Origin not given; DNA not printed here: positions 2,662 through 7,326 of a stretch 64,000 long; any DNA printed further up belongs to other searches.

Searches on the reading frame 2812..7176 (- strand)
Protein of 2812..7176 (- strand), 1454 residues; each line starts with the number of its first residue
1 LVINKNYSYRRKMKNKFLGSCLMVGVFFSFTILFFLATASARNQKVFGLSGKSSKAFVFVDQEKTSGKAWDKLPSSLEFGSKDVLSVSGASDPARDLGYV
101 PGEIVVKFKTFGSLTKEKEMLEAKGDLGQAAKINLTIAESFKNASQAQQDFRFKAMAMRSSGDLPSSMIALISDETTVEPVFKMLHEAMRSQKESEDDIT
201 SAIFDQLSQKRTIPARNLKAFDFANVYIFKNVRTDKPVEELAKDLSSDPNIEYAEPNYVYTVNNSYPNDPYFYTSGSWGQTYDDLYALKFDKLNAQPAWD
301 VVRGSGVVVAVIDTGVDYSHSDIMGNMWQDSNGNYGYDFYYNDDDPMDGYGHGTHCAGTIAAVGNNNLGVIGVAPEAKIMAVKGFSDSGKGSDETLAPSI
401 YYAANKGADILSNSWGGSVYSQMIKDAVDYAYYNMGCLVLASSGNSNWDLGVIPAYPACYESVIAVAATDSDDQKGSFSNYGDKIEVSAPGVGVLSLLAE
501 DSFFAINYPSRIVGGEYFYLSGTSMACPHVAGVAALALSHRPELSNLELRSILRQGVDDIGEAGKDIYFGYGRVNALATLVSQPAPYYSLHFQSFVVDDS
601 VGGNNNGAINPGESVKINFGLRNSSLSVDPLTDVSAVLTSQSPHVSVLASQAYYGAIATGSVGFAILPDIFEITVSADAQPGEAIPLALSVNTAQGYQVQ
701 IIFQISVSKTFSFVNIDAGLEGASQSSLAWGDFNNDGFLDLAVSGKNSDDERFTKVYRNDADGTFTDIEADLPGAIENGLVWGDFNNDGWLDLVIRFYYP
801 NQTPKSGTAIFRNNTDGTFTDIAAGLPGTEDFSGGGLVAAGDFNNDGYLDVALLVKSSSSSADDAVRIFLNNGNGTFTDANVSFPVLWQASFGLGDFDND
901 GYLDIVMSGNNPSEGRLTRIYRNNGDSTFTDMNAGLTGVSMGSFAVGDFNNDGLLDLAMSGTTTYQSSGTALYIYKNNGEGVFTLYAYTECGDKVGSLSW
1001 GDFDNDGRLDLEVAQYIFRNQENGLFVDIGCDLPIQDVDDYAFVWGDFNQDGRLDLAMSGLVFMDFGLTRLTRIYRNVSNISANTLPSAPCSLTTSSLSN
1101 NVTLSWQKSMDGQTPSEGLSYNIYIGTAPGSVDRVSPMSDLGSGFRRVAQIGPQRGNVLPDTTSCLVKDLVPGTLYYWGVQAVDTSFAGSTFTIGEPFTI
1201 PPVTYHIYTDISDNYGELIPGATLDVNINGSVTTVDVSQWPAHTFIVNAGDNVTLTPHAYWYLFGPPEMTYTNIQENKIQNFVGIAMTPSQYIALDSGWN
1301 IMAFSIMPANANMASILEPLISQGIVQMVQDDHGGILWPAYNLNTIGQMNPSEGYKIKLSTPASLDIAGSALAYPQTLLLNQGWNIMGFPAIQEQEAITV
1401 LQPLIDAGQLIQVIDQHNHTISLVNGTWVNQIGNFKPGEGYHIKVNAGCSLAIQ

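Call 76: search_protein_families(library=pfam, proteins=[window:2812-7176:-], max_evalue=0.00001)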
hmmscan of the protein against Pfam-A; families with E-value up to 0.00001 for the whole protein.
window:2812-7176:- (1454 aa): 5 families
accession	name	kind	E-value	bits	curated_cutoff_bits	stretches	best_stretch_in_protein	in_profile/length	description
PF00082.27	Peptidase_S8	-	1.2e-60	205.7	21.8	1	304-572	1-288/288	Subtilase family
PF13517.12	FG-GAP_3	-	6.1e-45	152.1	26.9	4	732-795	1-61/61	FG-GAP-like repeat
PF01839.29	FG-GAP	-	5.6e-28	96.8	22.1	0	726-746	3-23/37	FG-GAP repeat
PF22148.1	Fervidolysin_NPro-like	-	2.1e-07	31.6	21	0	232-257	56-81/81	Fervidolysin N-terminal prodomain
PF00041.27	fn3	-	4e-06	27.4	25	0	1095-1186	8-72/84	Fibronectin type III domain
